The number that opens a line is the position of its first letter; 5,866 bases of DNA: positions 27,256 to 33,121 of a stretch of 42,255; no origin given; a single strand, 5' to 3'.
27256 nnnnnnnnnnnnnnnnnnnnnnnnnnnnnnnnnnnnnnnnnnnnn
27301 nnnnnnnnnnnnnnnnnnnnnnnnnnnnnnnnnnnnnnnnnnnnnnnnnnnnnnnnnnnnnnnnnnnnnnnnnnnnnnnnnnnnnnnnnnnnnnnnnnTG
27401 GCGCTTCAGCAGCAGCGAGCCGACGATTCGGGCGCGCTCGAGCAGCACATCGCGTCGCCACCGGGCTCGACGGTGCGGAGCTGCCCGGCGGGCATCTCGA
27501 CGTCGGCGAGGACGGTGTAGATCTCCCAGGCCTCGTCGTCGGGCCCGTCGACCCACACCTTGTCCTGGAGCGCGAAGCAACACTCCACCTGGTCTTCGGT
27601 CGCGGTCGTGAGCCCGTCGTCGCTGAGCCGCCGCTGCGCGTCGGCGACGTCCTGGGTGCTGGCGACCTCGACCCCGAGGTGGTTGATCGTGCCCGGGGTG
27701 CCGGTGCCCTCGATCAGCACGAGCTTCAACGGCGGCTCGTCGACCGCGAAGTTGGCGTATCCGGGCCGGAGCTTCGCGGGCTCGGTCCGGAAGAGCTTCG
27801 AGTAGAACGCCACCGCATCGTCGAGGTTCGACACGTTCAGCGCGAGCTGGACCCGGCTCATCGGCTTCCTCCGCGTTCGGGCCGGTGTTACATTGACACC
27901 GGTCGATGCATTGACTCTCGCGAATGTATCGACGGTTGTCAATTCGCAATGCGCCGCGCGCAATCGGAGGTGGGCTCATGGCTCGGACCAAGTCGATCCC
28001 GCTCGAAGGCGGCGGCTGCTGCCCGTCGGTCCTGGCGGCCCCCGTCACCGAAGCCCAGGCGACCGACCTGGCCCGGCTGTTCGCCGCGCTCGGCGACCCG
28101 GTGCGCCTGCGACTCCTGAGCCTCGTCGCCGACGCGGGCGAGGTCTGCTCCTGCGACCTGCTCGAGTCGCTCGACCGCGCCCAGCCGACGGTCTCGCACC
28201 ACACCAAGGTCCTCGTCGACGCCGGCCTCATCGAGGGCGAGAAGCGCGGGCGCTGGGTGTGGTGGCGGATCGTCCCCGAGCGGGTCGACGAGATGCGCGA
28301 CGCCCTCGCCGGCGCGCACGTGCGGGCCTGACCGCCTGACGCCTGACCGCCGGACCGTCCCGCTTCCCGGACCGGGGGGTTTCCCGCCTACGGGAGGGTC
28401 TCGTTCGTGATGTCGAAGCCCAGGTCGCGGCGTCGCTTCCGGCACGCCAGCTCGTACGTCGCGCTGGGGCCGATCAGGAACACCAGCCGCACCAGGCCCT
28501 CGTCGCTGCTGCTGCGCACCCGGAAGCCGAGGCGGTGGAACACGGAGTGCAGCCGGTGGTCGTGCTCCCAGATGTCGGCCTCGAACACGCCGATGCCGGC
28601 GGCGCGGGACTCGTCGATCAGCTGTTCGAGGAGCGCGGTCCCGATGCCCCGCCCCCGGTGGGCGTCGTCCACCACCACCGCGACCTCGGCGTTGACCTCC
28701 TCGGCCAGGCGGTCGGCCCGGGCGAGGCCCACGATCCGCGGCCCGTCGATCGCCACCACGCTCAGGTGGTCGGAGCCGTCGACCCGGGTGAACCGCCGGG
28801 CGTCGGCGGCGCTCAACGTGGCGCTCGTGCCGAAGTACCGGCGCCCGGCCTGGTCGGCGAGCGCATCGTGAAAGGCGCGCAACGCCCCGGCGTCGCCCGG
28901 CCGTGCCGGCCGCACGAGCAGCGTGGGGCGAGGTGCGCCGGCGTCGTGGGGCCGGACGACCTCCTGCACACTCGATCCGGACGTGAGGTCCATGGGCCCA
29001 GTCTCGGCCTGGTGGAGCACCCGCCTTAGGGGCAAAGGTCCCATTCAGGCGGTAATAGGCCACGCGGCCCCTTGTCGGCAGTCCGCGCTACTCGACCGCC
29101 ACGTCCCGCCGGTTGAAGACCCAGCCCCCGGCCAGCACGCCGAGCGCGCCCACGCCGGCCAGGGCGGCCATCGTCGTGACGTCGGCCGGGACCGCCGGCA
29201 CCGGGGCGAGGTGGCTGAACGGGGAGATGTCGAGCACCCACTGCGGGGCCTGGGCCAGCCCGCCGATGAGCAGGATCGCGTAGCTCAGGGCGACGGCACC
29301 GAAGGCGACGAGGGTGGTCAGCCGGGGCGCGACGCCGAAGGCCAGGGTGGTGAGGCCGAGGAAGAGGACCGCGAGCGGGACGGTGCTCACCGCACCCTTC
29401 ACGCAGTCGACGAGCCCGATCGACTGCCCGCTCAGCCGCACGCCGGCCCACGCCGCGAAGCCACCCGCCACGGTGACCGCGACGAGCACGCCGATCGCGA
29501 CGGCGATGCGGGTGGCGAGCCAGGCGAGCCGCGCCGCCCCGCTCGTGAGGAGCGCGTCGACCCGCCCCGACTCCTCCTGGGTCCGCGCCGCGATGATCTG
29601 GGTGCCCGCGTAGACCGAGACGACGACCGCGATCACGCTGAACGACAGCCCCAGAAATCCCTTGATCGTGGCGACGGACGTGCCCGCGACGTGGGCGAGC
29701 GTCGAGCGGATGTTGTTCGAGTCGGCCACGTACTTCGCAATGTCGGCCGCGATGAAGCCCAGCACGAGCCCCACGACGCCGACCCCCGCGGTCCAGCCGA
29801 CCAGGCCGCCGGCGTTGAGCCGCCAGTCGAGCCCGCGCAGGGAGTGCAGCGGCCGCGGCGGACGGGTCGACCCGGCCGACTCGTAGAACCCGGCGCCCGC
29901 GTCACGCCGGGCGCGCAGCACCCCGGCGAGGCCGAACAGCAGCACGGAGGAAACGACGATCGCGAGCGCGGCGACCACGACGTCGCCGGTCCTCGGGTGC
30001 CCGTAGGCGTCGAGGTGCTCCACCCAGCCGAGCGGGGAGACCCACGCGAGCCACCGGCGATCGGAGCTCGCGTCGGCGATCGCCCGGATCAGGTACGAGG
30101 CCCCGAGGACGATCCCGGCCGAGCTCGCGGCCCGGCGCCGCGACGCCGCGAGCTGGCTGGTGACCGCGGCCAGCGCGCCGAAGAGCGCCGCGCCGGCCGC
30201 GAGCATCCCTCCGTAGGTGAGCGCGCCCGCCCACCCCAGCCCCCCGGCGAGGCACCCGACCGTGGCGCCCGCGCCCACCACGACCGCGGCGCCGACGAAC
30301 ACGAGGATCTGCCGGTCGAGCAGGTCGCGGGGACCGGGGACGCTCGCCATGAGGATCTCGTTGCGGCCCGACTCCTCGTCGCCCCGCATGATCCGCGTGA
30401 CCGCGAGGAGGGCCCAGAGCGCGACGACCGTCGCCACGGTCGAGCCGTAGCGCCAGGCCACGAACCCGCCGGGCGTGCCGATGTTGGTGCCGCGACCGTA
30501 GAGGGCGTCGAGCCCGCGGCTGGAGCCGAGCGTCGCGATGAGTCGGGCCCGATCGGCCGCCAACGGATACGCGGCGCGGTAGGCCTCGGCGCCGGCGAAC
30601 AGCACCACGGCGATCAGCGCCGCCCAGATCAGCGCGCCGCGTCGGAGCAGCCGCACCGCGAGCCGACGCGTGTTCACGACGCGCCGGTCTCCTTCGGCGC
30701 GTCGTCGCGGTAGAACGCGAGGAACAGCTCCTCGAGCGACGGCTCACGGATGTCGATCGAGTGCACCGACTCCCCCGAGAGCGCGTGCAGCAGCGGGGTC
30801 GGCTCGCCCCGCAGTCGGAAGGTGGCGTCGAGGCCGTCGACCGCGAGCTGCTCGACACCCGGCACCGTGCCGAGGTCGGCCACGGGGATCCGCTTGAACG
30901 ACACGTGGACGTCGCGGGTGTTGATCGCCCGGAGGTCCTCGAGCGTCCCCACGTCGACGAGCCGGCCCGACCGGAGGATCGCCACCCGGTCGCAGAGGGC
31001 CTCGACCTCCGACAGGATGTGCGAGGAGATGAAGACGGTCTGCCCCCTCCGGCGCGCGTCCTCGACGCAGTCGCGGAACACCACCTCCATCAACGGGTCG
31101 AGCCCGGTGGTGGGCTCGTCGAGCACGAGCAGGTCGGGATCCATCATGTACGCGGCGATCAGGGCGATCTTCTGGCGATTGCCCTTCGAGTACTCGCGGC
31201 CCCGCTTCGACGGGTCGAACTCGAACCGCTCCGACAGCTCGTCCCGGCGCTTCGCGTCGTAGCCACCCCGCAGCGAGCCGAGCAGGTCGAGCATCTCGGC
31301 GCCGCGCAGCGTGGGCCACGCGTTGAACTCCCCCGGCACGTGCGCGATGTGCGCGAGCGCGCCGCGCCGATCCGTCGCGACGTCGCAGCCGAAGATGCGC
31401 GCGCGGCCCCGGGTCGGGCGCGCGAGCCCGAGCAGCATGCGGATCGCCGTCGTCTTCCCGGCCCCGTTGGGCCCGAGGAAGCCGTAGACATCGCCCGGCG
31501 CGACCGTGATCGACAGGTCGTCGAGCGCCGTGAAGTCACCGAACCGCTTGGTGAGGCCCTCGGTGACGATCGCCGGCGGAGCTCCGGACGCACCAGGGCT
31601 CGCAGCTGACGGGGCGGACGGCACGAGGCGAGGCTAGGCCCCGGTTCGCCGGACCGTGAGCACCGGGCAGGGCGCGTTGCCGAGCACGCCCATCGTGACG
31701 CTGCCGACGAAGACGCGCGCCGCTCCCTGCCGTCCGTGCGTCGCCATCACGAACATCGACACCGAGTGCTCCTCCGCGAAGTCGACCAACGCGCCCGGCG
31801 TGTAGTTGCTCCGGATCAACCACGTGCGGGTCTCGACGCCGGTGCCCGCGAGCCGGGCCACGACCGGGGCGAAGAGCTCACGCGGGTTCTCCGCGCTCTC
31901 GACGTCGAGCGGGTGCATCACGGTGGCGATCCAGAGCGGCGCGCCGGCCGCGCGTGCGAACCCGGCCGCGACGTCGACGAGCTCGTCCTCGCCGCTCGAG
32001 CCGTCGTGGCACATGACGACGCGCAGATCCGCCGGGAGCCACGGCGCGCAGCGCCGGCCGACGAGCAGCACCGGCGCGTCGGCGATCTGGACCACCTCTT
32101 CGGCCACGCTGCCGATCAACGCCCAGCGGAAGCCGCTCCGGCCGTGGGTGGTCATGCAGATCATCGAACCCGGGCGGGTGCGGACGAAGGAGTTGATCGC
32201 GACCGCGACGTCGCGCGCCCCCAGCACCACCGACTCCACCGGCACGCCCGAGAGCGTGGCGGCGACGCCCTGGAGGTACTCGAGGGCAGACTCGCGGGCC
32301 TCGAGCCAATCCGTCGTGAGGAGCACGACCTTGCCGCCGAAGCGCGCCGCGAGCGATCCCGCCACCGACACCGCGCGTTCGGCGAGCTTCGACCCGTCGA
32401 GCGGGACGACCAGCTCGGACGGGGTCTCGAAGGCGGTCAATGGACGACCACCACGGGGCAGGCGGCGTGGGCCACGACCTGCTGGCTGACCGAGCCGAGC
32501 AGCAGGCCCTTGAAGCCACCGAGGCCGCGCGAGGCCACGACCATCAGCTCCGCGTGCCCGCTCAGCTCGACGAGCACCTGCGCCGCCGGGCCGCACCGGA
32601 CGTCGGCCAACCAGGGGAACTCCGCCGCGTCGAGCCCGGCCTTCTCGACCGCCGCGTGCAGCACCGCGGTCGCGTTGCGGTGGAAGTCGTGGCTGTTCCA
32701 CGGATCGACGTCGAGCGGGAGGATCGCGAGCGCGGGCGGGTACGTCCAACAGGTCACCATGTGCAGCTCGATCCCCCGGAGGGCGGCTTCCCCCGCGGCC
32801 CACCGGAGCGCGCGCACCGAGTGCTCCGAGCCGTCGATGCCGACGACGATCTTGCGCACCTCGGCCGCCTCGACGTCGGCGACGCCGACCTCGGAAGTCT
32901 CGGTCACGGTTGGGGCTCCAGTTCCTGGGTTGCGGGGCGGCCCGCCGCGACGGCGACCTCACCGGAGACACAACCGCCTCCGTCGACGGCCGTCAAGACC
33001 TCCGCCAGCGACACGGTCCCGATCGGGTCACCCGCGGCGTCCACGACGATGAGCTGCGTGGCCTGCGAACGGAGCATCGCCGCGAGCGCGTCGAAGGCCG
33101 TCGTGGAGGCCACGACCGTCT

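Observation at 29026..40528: Six copies of a 20-bp DosR-box-like motif, all at fixed distance and orientation upstream of operon starts around dosRS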

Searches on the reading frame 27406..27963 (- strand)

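Call 11: search_protein_families(library=pfam, proteins=[window:27406-27963:-])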
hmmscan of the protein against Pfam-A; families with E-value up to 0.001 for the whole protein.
window:27406-27963:- (185 aa): 1 family
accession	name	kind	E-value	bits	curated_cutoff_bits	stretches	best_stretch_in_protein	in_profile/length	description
PF00903.31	Glyoxalase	-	1.5e-09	38.7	20.6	1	39-148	4-121/121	Glyoxalase/Bleomycin resistance protein/Dioxygenase superfamily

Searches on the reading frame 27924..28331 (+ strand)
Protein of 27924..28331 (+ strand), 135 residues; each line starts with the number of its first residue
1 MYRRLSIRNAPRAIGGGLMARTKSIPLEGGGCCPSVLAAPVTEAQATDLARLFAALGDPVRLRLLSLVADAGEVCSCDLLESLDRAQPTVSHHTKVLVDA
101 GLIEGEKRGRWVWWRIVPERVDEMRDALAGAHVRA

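Call 11: search_protein_families(library=pfam, proteins=[window:27924-28331:+])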
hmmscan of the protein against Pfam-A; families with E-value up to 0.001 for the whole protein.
window:27924-28331:+ (135 aa): 3 families
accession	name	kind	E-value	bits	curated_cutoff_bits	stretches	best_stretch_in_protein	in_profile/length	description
PF01022.26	HTH_5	-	7.6e-13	48.6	22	1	58-104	1-46/47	Bacterial regulatory protein, arsR family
PF12840.13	HTH_20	-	1.3e-08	35.1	27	1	56-105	1-50/51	Helix-turn-helix domain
PF25212.1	HVO_A0114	-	0.00012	22.2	27.6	1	48-111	12-78/84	HVO_A0114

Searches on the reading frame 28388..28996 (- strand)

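Call 9: search_protein_families(library=pfam, proteins=[window:28388-28996:-])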
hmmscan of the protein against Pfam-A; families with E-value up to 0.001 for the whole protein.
window:28388-28996:- (202 aa): 6 families
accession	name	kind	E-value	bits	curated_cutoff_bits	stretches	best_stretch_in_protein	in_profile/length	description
PF00583.31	Acetyltransf_1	-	1.3e-13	51.7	20.7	1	73-158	29-116/116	Acetyltransferase (GNAT) family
PF13508.13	Acetyltransf_7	-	3.8e-10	40.5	27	1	79-159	5-83/84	Acetyltransferase (GNAT) domain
PF13302.13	Acetyltransf_3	-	3.5e-09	37.9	25.4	1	26-159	2-138/138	Acetyltransferase (GNAT) domain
PF13673.13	Acetyltransf_10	-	6.5e-07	29.8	23.6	1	72-162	26-111/128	Acetyltransferase (GNAT) domain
PF08445.16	FR47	-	2.2e-05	24.8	22.1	1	95-161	15-80/86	FR47-like protein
PF14542.12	Acetyltransf_CG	-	0.00026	21.5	30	1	107-137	30-60/80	GCN5-related N-acetyl-transferase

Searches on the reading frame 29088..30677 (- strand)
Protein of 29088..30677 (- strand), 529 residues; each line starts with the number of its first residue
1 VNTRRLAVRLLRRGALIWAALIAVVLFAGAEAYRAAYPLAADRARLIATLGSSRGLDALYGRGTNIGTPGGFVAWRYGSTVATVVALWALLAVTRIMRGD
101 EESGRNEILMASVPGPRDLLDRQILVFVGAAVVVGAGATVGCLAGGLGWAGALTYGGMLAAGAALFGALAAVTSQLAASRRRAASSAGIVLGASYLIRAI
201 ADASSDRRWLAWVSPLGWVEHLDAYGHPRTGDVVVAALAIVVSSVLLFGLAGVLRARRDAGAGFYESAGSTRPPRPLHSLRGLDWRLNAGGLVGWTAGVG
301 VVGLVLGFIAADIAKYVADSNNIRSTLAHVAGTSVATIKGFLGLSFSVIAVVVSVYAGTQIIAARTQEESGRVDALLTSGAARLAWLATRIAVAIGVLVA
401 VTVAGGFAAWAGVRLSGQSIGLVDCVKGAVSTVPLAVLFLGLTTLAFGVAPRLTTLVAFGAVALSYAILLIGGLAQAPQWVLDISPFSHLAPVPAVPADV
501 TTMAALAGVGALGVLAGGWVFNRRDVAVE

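Call 9: search_protein_families(library=pfam, proteins=[window:29088-30677:-])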
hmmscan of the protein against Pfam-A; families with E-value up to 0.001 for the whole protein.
window:29088-30677:- (529 aa): 0 families

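Call 45: search_protein_families(library=pfam, proteins=[window:29088-30677:-], max_evalue=0.01)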
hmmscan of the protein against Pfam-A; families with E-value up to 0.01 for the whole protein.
window:29088-30677:- (529 aa): 0 families

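Call 46: search_protein_families(library=ncbifam, proteins=[window:29088-30677:-], max_evalue=0.00001)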
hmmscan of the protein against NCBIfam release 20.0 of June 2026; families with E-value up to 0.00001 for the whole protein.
window:29088-30677:- (529 aa): 0 families

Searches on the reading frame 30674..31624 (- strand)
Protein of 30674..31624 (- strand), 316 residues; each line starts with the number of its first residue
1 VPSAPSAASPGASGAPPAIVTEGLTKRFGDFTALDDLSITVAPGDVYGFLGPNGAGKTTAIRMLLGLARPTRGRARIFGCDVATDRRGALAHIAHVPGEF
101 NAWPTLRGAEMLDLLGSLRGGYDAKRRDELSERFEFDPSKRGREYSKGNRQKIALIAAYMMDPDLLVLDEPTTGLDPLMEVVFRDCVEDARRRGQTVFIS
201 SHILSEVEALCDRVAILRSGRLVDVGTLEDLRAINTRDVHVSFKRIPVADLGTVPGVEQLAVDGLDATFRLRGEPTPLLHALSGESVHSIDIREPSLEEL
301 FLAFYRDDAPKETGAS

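Call 9: search_protein_families(library=pfam, proteins=[window:30674-31624:-])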
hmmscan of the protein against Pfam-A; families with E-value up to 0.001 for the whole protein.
window:30674-31624:- (316 aa): 3 families
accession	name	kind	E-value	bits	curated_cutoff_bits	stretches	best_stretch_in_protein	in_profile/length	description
PF00005.33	ABC_tran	-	2.7e-23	83.5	25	1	34-173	1-137/137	ABC transporter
PF13304.12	AAA_21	-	1.2e-12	49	27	1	144-205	237-301/304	AAA domain, putative AbiEii toxin, Type IV TA system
PF13732.12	DrrA1-3_C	-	0.0003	21.9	27.4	1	226-302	1-78/81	ATP-binding protein DrrA1-3-like, C-terminal domain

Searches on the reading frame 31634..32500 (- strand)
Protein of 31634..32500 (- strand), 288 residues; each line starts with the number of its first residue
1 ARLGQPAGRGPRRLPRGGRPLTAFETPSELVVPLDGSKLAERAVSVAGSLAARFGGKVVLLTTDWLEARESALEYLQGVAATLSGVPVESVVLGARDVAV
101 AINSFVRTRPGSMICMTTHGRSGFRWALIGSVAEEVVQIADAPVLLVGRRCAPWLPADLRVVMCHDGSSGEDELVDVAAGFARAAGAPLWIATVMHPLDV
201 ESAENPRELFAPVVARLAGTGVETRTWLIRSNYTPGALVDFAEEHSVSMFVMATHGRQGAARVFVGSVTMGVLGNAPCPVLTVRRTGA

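Call 45: search_protein_families(library=pfam, proteins=[window:31634-32500:-], max_evalue=0.01)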
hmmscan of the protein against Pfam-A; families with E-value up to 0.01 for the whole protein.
window:31634-32500:- (288 aa): 1 family
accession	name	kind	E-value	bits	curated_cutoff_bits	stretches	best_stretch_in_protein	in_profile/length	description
PF00582.32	Usp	-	2e-37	129.3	24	2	160-284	4-141/141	Universal stress protein family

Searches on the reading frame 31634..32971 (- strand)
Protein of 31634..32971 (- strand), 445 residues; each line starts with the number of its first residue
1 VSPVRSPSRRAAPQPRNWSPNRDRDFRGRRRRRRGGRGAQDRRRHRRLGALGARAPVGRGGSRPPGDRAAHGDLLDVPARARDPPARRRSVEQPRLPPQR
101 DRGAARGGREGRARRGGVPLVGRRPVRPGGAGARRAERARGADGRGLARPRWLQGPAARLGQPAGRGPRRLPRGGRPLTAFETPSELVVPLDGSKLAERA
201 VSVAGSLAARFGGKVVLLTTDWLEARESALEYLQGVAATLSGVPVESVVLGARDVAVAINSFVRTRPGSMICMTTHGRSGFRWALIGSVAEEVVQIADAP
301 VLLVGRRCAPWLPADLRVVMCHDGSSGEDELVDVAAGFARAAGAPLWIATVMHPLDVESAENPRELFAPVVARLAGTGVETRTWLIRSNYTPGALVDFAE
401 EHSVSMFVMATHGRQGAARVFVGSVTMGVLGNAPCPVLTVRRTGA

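Call 9: search_protein_families(library=pfam, proteins=[window:31634-32971:-])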
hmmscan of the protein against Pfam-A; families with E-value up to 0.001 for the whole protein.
window:31634-32971:- (445 aa): 1 family
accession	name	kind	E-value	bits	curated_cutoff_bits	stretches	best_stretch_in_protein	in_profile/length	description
PF00582.32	Usp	-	1.7e-36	126.3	24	2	317-441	4-141/141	Universal stress protein family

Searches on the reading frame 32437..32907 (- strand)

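Call 9: search_protein_families(library=pfam, proteins=[window:32437-32907:-])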
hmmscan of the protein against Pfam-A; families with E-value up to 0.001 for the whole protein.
window:32437-32907:- (156 aa): 1 family
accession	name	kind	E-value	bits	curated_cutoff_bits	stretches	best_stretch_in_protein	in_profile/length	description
PF00582.32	Usp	-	9.2e-29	101.2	24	1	17-156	2-141/141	Universal stress protein family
